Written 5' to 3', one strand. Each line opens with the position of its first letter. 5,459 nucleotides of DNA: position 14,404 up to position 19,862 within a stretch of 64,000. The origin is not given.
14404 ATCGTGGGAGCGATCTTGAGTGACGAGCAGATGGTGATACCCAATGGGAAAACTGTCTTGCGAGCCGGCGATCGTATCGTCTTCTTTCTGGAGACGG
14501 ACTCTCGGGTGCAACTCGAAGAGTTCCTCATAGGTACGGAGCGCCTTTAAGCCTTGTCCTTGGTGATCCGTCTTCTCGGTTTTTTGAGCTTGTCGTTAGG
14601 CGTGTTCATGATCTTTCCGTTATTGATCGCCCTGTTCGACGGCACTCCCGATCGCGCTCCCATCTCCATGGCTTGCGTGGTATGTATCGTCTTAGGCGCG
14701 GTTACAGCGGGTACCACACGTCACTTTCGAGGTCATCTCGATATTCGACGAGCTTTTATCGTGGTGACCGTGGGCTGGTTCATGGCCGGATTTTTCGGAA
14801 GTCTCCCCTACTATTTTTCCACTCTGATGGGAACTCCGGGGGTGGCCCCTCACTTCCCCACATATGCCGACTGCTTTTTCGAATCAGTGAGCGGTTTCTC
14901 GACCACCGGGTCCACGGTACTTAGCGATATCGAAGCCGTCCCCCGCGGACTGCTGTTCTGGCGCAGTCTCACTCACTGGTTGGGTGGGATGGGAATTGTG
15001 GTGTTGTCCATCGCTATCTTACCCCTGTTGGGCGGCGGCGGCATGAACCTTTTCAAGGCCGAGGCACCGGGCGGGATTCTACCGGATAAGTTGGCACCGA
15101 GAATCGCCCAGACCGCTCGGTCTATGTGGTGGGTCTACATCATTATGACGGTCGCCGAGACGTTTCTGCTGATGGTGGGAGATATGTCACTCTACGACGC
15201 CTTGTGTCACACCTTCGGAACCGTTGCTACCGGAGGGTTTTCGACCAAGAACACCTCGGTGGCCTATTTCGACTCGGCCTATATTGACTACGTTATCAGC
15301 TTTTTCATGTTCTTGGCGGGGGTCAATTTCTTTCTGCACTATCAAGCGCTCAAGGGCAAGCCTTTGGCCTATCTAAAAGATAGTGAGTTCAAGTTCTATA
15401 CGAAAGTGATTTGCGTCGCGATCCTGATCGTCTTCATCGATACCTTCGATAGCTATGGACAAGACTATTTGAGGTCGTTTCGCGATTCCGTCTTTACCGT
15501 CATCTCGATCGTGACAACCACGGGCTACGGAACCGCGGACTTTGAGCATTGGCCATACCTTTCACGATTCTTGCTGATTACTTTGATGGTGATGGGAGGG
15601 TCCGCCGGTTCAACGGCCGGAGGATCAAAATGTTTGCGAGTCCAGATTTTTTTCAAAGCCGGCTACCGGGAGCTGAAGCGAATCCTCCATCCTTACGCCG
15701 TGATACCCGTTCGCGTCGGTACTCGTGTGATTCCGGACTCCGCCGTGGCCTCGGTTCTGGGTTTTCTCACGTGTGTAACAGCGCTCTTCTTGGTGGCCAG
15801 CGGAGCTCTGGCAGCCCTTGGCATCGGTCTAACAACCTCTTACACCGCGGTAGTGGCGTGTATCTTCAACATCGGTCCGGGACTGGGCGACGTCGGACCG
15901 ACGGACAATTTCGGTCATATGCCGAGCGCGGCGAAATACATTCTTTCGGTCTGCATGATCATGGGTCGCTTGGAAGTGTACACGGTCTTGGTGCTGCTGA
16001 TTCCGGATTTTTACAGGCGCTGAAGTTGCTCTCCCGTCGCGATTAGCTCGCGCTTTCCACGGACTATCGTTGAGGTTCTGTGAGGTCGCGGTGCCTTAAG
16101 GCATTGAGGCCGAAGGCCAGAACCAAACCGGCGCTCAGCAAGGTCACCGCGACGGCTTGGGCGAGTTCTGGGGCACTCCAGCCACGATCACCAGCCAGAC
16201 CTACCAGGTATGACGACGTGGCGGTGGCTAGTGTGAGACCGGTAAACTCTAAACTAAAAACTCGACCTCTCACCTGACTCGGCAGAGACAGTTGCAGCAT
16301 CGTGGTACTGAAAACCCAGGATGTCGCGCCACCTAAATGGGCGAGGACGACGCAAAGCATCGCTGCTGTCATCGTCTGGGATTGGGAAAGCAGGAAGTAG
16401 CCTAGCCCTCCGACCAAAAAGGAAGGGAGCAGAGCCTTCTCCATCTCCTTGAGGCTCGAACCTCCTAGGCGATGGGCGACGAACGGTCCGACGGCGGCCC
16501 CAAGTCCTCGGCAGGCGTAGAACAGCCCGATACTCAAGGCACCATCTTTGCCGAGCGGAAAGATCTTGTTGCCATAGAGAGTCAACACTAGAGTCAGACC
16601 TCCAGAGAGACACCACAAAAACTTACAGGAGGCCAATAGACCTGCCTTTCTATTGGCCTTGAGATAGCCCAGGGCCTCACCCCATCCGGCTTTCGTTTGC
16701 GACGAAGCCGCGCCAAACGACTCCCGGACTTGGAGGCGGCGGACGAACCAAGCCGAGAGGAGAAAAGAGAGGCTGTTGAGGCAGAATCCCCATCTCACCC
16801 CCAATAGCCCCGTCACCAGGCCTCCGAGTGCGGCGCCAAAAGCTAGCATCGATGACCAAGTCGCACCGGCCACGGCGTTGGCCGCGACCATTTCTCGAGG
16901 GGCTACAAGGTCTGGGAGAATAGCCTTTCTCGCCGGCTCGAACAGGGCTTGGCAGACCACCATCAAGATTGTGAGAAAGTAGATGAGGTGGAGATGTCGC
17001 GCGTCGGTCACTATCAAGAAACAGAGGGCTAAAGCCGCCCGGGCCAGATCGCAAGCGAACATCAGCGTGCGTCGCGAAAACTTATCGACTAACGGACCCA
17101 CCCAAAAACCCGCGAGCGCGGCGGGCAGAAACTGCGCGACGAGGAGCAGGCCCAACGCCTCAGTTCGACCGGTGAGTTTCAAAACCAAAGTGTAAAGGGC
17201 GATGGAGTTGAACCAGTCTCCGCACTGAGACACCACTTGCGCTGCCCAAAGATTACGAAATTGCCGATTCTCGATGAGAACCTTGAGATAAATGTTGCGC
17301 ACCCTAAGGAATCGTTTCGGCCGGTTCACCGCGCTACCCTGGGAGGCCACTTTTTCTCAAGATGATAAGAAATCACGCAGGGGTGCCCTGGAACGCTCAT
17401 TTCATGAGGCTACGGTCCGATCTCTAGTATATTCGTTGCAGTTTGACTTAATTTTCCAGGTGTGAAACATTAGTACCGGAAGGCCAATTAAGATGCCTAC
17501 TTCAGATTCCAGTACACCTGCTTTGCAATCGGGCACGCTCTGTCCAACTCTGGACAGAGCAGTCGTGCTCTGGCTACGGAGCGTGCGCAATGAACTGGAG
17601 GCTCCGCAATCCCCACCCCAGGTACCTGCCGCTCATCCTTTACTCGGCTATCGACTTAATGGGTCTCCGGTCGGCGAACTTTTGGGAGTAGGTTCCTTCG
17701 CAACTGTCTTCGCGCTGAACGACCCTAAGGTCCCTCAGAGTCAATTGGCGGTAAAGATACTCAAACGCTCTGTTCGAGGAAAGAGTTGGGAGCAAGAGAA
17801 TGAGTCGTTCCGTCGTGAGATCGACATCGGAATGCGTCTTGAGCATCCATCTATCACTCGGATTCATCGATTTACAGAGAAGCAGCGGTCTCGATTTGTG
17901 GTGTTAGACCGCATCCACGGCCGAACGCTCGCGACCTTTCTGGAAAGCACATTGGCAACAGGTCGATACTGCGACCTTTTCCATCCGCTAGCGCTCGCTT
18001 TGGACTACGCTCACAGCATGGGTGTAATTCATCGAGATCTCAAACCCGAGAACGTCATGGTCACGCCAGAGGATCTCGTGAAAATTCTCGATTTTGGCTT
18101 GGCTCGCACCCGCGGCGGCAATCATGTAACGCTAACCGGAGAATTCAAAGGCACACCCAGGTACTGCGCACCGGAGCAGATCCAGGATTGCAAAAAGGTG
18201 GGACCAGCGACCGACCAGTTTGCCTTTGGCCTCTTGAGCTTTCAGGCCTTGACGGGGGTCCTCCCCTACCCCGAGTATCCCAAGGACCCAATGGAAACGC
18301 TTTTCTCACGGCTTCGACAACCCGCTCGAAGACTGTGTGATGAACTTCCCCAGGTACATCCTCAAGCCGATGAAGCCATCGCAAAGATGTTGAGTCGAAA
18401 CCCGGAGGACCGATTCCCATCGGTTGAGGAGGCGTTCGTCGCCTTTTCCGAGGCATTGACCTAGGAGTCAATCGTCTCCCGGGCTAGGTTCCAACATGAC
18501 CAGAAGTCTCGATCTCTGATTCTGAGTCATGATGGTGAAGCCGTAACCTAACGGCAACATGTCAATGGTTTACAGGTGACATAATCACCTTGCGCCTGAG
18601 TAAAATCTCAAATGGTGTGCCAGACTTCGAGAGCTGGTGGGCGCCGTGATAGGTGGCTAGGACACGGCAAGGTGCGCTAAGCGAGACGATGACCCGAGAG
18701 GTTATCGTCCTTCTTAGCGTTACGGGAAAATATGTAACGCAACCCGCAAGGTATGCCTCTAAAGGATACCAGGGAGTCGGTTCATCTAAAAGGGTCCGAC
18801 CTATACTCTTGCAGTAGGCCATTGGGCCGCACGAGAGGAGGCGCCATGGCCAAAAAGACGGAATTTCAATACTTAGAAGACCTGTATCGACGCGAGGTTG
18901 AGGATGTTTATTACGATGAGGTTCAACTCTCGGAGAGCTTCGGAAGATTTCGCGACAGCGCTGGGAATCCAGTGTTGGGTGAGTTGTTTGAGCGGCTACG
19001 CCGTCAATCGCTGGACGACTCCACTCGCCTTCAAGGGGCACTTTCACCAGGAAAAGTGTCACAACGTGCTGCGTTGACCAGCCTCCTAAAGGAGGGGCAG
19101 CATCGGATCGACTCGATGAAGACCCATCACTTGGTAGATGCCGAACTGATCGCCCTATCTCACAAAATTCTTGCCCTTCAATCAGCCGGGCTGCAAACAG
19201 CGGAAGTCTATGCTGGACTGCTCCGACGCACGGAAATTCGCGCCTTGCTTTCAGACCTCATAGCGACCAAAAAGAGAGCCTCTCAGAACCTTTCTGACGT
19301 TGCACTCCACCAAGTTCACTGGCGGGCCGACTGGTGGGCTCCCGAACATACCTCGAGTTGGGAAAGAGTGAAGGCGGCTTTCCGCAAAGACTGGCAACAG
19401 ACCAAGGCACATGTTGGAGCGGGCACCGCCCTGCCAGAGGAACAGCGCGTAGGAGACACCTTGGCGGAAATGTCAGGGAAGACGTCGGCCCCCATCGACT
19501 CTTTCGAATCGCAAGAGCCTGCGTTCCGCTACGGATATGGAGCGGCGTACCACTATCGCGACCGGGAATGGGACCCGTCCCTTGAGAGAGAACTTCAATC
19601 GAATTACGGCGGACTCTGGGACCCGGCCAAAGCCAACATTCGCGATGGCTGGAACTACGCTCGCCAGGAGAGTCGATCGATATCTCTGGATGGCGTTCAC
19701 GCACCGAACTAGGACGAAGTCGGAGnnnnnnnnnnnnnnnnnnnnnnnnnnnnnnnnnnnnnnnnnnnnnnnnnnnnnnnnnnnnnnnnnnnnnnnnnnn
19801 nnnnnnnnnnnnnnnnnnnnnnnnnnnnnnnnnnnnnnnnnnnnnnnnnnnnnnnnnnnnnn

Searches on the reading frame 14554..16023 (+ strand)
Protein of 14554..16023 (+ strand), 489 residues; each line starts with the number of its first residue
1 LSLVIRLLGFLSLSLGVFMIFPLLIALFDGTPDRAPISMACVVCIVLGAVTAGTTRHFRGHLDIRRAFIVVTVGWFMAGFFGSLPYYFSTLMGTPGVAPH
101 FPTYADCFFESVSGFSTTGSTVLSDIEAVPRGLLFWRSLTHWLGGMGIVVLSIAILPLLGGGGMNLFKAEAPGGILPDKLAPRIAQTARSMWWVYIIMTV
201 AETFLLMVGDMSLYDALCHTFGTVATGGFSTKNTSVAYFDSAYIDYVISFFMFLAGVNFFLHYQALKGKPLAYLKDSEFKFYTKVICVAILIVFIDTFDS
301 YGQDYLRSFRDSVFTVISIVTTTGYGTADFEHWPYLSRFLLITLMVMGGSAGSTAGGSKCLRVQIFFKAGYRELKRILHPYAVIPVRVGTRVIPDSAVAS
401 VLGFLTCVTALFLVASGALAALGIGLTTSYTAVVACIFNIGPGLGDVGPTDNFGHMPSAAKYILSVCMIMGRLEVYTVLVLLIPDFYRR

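Call 62: search_protein_families(library=pfam, proteins=[window:14554-16023:+], max_evalue=0.00001)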
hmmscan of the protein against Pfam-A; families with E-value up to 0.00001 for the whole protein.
window:14554-16023:+ (489 aa): 1 family
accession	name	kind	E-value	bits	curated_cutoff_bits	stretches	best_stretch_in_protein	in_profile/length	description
PF02386.22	TrkH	-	9.1e-63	212.9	27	1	40-482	8-490/502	Cation transport protein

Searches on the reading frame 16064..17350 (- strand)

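Call 62: search_protein_families(library=pfam, proteins=[window:16064-17350:-], max_evalue=0.00001)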
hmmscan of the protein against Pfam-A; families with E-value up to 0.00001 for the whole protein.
window:16064-17350:- (428 aa): 3 families
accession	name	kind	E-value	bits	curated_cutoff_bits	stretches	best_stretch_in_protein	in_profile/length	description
PF07690.21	MFS_1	-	8.3e-32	110.9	33.4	1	34-377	1-344/347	Major Facilitator Superfamily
PF05977.19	MFS_3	-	3.7e-25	88.8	27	1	28-421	9-401/524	Transmembrane secretion effector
PF13347.12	MFS_2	-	2e-08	33.6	27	1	22-183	217-380/427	MFS/sugar transport protein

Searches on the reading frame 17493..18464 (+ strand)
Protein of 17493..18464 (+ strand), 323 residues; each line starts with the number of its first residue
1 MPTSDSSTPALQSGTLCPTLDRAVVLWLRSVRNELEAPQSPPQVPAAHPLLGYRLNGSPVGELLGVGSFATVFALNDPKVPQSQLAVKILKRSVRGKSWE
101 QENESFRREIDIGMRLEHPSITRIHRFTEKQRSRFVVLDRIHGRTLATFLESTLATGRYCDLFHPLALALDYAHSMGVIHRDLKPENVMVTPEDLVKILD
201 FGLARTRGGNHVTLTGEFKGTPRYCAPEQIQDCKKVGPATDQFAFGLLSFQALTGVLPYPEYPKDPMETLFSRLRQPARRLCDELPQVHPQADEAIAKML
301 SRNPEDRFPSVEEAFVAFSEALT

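Call 62: search_protein_families(library=pfam, proteins=[window:17493-18464:+], max_evalue=0.00001)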
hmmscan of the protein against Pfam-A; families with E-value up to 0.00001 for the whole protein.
window:17493-18464:+ (323 aa): 2 families
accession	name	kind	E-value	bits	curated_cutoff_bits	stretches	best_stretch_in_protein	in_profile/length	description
PF00069.31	Pkinase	-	1.3e-43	149.8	31.7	1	61-308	4-252/263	Protein kinase domain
PF07714.23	PK_Tyr_Ser-Thr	-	8.1e-30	104.4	23.1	1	61-307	4-248/258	Protein tyrosine and serine/threonine kinase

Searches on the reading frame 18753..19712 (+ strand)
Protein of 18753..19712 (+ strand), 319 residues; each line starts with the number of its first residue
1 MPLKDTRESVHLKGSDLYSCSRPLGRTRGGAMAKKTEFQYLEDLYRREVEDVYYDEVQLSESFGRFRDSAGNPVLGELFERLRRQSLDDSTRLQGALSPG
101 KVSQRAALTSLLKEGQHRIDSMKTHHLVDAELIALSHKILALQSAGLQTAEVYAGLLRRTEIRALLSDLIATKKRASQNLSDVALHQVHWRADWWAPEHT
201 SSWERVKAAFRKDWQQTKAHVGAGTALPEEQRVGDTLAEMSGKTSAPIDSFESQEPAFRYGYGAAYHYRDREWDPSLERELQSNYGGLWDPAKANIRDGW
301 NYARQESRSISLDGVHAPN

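Call 62: search_protein_families(library=pfam, proteins=[window:18753-19712:+], max_evalue=0.00001)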
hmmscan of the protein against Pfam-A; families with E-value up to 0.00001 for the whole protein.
window:18753-19712:+ (319 aa): 1 family
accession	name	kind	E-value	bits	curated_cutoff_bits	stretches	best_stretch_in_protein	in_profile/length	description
PF05974.18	DUF892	-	1e-12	48.8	23.7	1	41-188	2-154/159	Domain of unknown function (DUF892)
